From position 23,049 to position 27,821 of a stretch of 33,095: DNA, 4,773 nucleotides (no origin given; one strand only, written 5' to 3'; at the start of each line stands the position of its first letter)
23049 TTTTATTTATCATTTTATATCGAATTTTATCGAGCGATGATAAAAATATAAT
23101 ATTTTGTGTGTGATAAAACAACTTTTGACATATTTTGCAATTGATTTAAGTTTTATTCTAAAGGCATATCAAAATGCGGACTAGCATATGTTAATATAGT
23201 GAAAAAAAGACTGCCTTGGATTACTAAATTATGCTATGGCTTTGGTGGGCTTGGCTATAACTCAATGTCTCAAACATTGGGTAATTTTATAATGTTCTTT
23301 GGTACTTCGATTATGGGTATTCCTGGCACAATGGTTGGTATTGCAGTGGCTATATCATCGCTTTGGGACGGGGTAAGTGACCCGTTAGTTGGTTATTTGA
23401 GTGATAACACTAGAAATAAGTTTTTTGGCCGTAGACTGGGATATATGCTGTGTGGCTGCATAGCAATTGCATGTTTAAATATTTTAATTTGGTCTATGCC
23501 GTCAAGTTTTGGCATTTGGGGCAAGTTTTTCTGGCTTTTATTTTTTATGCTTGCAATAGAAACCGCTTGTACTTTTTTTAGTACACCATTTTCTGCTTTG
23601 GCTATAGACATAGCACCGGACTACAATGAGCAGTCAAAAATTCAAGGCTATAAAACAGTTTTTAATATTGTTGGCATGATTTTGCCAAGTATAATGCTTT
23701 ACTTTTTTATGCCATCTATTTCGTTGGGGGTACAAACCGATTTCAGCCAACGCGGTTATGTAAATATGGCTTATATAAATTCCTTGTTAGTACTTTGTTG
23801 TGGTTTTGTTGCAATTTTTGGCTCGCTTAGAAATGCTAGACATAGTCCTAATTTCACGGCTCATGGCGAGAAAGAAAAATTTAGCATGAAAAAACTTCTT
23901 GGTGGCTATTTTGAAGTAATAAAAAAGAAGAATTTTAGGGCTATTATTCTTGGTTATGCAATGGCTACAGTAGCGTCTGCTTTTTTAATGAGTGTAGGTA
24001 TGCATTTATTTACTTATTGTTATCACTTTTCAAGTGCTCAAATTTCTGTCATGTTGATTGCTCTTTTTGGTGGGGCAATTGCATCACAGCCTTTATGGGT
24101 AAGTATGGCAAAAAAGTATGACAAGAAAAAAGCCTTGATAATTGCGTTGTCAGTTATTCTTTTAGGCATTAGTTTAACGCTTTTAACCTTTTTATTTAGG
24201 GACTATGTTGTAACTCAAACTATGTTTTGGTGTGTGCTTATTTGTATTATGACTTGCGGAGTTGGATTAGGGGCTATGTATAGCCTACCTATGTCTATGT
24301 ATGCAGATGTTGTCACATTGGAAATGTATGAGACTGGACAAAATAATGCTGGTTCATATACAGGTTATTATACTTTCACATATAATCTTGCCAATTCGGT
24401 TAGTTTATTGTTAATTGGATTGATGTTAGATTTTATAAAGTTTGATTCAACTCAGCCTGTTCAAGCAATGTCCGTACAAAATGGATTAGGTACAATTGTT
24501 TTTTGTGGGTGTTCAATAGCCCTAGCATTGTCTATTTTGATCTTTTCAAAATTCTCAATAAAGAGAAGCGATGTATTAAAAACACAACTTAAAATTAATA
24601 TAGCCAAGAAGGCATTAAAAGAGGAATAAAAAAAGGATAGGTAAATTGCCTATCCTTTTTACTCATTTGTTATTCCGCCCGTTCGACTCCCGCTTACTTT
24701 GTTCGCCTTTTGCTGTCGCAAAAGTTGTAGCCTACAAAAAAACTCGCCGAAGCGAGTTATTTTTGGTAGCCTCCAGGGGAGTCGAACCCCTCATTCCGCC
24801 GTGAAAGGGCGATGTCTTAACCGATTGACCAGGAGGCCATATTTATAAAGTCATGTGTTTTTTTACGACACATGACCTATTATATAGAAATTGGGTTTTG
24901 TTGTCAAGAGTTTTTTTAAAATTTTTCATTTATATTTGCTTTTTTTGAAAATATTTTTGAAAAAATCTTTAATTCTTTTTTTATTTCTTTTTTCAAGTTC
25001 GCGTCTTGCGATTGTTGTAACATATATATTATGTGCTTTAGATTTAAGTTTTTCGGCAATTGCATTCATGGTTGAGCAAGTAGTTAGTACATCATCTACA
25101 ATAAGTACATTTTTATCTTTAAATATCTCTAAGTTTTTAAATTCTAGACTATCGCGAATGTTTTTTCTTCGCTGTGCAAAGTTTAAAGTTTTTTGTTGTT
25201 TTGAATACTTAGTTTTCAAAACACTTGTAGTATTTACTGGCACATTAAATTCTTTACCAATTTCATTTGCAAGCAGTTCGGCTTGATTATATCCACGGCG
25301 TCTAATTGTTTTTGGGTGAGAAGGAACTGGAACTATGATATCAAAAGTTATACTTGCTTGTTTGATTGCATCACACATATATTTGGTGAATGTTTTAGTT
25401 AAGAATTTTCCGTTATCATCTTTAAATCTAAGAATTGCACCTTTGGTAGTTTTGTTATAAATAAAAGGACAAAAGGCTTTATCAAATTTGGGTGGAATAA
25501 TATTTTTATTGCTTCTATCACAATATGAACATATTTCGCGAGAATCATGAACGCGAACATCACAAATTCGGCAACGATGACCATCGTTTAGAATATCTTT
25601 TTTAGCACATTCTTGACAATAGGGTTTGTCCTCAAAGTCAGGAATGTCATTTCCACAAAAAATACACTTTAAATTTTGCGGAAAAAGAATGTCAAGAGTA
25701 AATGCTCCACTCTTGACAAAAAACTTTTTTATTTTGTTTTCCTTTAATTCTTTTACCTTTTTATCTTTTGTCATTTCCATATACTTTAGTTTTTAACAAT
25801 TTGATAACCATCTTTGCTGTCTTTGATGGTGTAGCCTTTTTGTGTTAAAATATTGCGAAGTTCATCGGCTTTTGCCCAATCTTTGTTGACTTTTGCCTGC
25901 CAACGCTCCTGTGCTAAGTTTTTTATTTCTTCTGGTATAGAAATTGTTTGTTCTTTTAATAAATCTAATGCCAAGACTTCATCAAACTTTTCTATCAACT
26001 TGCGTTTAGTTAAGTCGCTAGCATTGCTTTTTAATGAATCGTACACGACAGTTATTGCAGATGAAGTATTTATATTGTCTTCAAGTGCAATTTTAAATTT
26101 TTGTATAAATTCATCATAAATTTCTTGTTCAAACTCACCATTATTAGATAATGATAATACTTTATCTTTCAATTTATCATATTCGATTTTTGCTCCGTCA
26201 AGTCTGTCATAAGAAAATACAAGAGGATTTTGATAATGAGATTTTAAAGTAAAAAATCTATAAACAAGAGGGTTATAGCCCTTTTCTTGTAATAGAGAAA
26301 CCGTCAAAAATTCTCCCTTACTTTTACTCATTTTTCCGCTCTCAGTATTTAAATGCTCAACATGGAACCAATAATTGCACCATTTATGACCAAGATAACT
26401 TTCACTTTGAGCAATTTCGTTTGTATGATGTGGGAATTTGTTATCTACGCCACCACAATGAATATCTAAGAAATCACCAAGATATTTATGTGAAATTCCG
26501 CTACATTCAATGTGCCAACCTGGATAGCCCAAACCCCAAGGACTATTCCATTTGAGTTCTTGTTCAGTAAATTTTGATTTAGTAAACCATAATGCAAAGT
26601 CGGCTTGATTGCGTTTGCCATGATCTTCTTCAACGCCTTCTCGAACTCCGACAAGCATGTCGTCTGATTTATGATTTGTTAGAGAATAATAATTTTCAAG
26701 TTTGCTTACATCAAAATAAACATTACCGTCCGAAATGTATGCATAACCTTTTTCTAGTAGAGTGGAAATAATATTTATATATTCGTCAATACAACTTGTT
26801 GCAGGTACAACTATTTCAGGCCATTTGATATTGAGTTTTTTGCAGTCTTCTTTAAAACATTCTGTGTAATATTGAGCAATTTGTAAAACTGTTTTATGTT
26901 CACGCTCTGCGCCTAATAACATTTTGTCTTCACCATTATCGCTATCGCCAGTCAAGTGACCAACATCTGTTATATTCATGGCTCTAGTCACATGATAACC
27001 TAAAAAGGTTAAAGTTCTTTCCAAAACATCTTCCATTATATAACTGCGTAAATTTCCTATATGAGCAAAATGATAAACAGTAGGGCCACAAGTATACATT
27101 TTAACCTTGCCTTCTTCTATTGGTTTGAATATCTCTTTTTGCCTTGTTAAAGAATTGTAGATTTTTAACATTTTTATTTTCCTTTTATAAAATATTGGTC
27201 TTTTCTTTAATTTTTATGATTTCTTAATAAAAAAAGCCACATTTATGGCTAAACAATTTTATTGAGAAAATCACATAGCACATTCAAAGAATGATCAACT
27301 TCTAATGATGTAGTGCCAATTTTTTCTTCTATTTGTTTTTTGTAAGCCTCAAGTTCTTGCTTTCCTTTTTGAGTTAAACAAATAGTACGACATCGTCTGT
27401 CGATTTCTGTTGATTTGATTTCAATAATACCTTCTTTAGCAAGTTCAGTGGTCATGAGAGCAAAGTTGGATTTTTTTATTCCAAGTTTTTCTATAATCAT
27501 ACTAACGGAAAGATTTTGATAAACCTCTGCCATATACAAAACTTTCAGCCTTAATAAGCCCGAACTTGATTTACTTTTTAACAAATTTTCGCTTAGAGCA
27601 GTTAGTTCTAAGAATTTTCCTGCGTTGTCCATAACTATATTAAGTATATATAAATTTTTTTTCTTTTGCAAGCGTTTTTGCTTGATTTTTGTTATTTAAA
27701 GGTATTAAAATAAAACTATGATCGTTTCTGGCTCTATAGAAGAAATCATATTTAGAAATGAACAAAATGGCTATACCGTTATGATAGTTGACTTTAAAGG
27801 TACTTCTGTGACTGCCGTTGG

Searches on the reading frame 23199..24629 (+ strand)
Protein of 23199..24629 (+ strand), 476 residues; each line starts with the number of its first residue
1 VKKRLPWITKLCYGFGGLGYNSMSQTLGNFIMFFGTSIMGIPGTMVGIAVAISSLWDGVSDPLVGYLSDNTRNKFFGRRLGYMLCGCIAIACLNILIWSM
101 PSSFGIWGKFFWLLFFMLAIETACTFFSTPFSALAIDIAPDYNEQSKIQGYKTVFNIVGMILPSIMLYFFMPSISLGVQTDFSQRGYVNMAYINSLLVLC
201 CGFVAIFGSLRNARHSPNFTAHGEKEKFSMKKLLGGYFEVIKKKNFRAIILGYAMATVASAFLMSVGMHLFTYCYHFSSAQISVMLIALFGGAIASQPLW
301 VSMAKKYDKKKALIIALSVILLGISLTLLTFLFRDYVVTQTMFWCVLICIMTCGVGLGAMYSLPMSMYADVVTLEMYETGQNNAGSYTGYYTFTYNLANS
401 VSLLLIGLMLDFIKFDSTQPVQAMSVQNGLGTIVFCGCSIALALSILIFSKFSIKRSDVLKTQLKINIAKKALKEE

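Call 8: search_protein_families(library=pfam, proteins=[window:23199-24629:+], max_evalue=0.01)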
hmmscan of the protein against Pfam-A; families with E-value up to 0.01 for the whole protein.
window:23199-24629:+ (476 aa): 2 families
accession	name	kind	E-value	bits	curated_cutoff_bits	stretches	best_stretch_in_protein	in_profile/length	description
PF13347.12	MFS_2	-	8.3e-62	209.5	27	1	12-455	1-426/427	MFS/sugar transport protein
PF07690.21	MFS_1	-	1.9e-21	76.8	33.4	1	24-401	11-345/347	Major Facilitator Superfamily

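Call 51: find_encoding_contigs(protein=window:23199-24629:+, flank=4000, max_places=10)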
Protein window:23199-24629:+ (476 aa): no gene with exactly this product is on record in the collection.

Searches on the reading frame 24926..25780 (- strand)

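Call 8: search_protein_families(library=pfam, proteins=[window:24926-25780:-], max_evalue=0.01)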
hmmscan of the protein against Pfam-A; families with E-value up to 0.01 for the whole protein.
window:24926-25780:- (284 aa): 4 families
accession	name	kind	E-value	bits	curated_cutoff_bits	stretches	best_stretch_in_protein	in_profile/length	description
PF00156.33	Pribosyltran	-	6.2e-11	42.3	26.3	1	159-277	36-144/158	Phosphoribosyl transferase domain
PF18912.6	DZR_2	-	1.2e-05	25.5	27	1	29-87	2-55/56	Double zinc ribbon domain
PF15610.12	PRTase_3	-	0.009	15.8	28.7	0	177-274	88-189/264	PRTase ComF-like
PF14903.11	WG_beta_rep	-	0.0097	16.4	25.6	0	86-103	3-20/35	WG containing repeat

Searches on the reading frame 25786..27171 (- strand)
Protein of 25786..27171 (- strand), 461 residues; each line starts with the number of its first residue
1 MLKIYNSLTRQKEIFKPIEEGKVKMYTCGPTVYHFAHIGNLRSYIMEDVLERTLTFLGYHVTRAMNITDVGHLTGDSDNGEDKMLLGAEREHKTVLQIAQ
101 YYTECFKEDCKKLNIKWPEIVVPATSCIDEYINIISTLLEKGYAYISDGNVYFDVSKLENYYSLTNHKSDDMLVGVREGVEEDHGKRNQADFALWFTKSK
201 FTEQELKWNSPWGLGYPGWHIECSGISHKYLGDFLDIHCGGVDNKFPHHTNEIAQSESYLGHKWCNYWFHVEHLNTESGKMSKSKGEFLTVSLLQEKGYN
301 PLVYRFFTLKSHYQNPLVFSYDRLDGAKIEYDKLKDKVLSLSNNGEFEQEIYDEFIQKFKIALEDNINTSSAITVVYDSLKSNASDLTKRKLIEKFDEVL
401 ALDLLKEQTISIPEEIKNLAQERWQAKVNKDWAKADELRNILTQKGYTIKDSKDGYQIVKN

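Call 8: search_protein_families(library=pfam, proteins=[window:25786-27171:-], max_evalue=0.01)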
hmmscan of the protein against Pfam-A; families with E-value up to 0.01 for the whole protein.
window:25786-27171:- (461 aa): 6 families
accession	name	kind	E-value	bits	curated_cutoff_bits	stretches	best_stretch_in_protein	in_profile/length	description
PF01406.26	tRNA-synt_1e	-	2.9e-92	309.7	27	1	15-327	2-299/301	tRNA synthetases class I (C) catalytic domain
PF09334.17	tRNA-synt_1g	-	6.7e-09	35.4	20.1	1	36-157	14-126/391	tRNA synthetases class I (M)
PF00750.26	tRNA-synt_1d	-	2.2e-06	27.4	23.3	1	15-74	14-73/349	tRNA synthetases class I (R), catalytic domain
PF01921.24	tRNA-synt_1f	-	6.1e-05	22.5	27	1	277-350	279-352/360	tRNA synthetases class I (K)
PF00749.27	tRNA-synt_1c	-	0.00016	21.1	23.4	0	102-147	52-97/314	tRNA synthetases class I (E and Q), catalytic domain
PF23493.1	CysS_C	-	0.00031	21.2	23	1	412-457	4-49/51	Cysteinyl-tRNA ligase anticodon binding domain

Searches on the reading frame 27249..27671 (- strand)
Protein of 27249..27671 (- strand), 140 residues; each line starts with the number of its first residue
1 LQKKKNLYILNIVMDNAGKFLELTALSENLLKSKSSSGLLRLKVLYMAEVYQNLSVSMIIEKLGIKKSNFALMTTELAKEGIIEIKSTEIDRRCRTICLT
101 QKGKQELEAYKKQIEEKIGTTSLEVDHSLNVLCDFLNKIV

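Call 67: search_protein_families(library=pfam, proteins=[window:27249-27671:-], max_evalue=0.001)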
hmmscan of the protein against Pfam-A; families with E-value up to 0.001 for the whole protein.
window:27249-27671:- (140 aa): 2 families
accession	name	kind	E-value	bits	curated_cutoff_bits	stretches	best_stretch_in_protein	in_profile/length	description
PF13601.12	HTH_34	-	1.7e-05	25.3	27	1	40-116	1-78/80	Winged helix DNA-binding domain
PF01047.28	MarR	-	3.6e-05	24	24.6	1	42-94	6-58/59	MarR family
